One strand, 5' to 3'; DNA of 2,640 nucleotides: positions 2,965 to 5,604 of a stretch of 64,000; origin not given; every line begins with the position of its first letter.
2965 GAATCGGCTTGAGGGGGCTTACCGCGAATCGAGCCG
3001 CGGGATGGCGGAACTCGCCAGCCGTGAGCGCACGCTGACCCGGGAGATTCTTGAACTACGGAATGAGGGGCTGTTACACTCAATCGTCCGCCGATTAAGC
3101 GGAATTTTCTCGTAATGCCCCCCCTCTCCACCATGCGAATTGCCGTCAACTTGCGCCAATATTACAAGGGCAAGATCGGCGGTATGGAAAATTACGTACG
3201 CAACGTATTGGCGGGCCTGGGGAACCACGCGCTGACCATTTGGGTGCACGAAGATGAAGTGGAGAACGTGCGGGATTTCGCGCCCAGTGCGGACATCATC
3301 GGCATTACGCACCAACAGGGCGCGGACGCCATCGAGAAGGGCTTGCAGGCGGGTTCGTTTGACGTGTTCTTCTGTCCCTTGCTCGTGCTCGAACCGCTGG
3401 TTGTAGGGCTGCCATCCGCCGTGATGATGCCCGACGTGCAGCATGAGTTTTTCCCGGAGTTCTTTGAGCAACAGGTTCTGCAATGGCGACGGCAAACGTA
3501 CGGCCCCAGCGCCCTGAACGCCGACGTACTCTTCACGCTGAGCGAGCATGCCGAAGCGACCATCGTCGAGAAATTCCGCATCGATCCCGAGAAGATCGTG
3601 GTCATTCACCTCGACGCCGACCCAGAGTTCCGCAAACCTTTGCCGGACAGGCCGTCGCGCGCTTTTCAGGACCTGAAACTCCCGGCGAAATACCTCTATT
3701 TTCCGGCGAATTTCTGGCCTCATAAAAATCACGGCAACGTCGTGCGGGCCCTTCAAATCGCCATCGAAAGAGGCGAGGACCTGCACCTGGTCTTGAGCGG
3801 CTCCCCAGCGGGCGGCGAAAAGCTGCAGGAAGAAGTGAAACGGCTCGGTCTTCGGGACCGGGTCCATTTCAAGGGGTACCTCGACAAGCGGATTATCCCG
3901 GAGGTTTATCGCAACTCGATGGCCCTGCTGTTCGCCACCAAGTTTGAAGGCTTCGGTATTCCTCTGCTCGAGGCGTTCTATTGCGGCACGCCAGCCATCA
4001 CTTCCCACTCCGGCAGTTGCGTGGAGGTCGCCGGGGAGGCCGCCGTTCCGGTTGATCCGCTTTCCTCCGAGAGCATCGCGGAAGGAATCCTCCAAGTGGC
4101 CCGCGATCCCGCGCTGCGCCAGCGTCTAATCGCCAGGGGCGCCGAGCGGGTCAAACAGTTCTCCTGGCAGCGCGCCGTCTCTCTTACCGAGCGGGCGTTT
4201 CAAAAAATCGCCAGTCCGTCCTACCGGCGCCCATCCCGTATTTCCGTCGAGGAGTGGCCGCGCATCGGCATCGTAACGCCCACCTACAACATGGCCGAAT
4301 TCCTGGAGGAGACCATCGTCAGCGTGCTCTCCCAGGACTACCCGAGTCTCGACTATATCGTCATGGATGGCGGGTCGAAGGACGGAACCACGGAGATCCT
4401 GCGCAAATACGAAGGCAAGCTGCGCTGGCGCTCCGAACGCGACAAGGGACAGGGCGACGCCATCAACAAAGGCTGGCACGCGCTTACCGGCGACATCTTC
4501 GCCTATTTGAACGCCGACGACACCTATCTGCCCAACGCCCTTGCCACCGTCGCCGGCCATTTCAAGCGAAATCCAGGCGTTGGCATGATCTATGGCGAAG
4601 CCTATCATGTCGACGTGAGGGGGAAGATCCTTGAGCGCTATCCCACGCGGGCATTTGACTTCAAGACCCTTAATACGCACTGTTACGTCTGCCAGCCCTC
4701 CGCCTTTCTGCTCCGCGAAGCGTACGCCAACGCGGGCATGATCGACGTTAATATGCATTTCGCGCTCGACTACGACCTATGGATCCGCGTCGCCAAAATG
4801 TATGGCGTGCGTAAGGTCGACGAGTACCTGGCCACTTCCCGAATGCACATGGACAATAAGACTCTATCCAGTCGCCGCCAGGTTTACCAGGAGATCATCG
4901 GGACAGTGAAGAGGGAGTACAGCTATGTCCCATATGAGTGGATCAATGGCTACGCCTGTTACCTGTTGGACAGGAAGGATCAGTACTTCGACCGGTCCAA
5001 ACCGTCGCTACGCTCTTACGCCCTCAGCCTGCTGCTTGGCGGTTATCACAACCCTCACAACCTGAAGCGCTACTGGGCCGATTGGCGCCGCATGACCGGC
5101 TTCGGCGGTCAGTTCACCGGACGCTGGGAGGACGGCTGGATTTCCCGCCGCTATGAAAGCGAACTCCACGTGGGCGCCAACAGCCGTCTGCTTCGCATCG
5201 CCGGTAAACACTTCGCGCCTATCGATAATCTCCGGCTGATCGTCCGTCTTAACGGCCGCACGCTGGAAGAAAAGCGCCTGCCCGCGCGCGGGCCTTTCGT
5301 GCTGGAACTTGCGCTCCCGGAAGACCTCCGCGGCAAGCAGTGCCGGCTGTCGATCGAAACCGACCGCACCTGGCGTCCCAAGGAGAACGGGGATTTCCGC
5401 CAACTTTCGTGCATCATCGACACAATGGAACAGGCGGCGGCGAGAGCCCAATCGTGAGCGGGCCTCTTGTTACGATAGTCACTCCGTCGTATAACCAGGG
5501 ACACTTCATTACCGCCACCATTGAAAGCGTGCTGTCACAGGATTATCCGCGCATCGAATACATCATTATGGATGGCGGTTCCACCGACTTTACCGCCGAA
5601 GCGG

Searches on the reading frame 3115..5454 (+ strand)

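Call 87: search_protein_families(library=pfam, proteins=[window:3115-5454:+], max_evalue=0.00001)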
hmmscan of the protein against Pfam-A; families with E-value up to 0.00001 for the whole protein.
window:3115-5454:+ (780 aa): 5 families
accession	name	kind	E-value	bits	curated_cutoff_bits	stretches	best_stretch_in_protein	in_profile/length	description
PF00534.26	Glycos_transf_1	-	1.2e-28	100.2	26.4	1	186-344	10-171/172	Glycosyl transferases group 1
PF00535.33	Glycos_transf_2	-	2.1e-25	90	23.3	1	386-537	2-164/168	Glycosyl transferase family 2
PF13692.12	Glyco_trans_1_4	-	2.3e-20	73.7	27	1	192-331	2-142/142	Glycosyl transferases group 1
PF13641.12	Glyco_tranf_2_3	-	8.7e-08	32.9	27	1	382-507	1-133/230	Glycosyltransferase like family 2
PF13524.12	Glyco_trans_1_2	-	4.8e-06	27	25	1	218-352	10-136/144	Glycosyl transferase-like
